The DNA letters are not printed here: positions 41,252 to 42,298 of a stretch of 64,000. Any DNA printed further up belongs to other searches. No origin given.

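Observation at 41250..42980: Two unknown genes occupy the rimM slot of the conserved rpsP-KH-rimM-trmD operon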

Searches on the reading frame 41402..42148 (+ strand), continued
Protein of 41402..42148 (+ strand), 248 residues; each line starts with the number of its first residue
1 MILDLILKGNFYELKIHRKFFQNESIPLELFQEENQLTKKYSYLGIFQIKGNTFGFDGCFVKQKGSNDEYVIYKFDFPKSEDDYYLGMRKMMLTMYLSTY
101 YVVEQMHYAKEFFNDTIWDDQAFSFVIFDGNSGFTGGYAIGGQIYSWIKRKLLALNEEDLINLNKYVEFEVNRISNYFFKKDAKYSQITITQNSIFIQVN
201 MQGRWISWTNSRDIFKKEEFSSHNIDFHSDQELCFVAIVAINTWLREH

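Call 84: find_encoding_contigs(protein=P0037, flank=4000, max_places=1)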
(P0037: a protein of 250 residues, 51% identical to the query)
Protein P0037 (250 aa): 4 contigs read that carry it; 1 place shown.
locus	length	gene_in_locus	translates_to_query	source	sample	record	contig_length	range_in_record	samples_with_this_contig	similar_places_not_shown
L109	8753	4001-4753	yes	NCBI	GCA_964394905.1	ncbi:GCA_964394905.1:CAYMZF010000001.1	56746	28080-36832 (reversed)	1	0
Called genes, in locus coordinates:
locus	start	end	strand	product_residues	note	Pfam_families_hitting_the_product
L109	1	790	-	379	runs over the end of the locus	PF13439:Glyco_transf_4, PF00534:Glycos_transf_1, PF13692:Glyco_trans_1_4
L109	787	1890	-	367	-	PF13439:Glyco_transf_4 (weak), PF20706:GT4-conflict, PF00534:Glycos_transf_1, PF13692:Glyco_trans_1_4, PF13524:Glyco_trans_1_2 (weak)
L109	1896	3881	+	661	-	-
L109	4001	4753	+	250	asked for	-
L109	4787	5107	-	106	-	PF10066:DUF2304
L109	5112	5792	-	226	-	PF00535:Glycos_transf_2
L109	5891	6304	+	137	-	-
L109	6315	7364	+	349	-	PF10555:MraY_sig1 (faint), PF00953:Glycos_transf_4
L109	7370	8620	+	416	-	PF01098:FTSW_RODA_SPOVE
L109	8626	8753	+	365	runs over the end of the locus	PF03033:Glyco_transf_28, PF04101:Glyco_tran_28_C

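Call 86: fold_search(model_id=the predicted structure, library=viral)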
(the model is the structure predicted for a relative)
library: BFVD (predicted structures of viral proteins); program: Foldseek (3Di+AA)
matches with E <= 10: 486; with E <= 0.001: 0
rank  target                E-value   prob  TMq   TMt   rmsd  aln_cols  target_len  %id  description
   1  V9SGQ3                2.8e-02  0.33  0.23  0.07  18.4       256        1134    7  Putative early transcription factor large subunit [Tunisvirus fontaine2]
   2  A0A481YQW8            3.9e-02  0.13  0.19  0.05  18.8       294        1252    8  Early transcription factor large subunit-like protein [Marseillevirus LCMAC101]
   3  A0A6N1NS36            7.7e-02  0.28  0.18  0.23  11.8       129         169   20  Putative ORFan [Tupanvirus deep ocean]
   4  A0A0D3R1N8            1.1e-01  0.16  0.19  0.25  11.7       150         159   10  Uncharacterized protein [Joinjakaka virus]
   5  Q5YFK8                1.4e-01  0.21  0.24  0.07  18.1       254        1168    9  Uncharacterized protein [Singapore grouper iridovirus]
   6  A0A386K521            1.4e-01  0.08  0.18  0.17  19.1       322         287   10  Uncharacterized protein [Dickeya phage vB_DsoM_JA11]
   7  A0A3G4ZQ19            1.8e-01  0.09  0.16  0.11  17.0       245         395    8  ATPase AAA-type core domain-containing protein [Barrevirus sp.]
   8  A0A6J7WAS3            1.9e-01  0.77  0.21  0.52   4.8        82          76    6  Uncharacterized protein [uncultured Caudovirales phage]
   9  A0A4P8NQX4            2.0e-01  0.47  0.23  0.07   6.4       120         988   10  (no name in the UniProt tables at hand)
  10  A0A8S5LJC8            2.1e-01  0.23  0.20  0.29   9.8       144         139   10  Uncharacterized protein [Siphoviridae sp. ct3o911]
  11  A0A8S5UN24            2.1e-01  0.07  0.14  0.11  16.0       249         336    9  NTP-PPase-like protein [Siphoviridae sp. ctzr51]
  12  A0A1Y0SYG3            2.9e-01  0.15  0.16  0.23  13.6       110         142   13  Uncharacterized protein [Pseudomonas phage Phabio]
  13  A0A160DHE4            3.4e-01  0.23  0.18  0.30  14.5       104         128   18  Uncharacterized protein [Gordonia phage Kampe]
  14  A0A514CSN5            3.8e-01  0.20  0.19  0.35   6.3       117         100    7  Uncharacterized protein [Achromobacter phage Motura]
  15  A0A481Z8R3            4.0e-01  0.04  0.14  0.16  17.3       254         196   10  Uncharacterized protein [Pithovirus LCPAC302]
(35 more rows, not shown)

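Call 91: search_protein_families(library=pfam, alignment_id=A1, max_evalue=1)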
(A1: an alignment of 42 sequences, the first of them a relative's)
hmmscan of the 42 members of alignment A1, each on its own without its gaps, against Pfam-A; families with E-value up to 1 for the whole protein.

A. member 1, P0001 (248 aa): 1 family
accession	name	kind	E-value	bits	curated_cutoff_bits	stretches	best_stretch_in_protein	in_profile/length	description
PF17124.11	ThiJ_like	-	0.002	18.4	30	1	62-129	19-86/186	ThiJ/PfpI family-like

B. families by the number of members that match (of 42 scanned): 10 families
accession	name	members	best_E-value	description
PF17124.11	ThiJ_like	2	0.002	ThiJ/PfpI family-like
PF21784.3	Bflower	1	0.04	4-fold beta flower protein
PF02321.23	OEP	1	0.067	Outer membrane efflux protein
PF25676.1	T4_Spackle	1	0.08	Bacteriophage T4 Spackle protein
PF25823.1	Ams2-SPT21_N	1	0.12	Ams2/SPT21 N-terminal domain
PF22685.1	Gal80p_C-like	1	0.17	Gal80p, C-terminal domain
PF02876.24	Stap_Strp_tox_C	1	0.18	Staphylococcal/Streptococcal toxin, beta-grasp domain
PF00513.23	Late_protein_L2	1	0.21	Late Protein L2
PF03495.19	Binary_toxB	1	0.25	Clostridial binary toxin B/anthrax toxin PA Ca-binding domain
PF06286.16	Coleoptericin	1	0.63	Coleoptericin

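Call 96: search_dna_similar(query=window:41402-42145:+, collection=phages, mode=protein, max_evalue=0.01, max_rows=5)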
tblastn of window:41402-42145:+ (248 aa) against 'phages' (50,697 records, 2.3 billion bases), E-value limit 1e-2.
No match.

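Call 99: search_dna_similar(query=window:41402-42145:+, collection=plasmids, mode=protein, max_evalue=0.01, max_rows=5)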
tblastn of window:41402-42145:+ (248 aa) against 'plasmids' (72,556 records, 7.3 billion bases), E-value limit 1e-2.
No match.
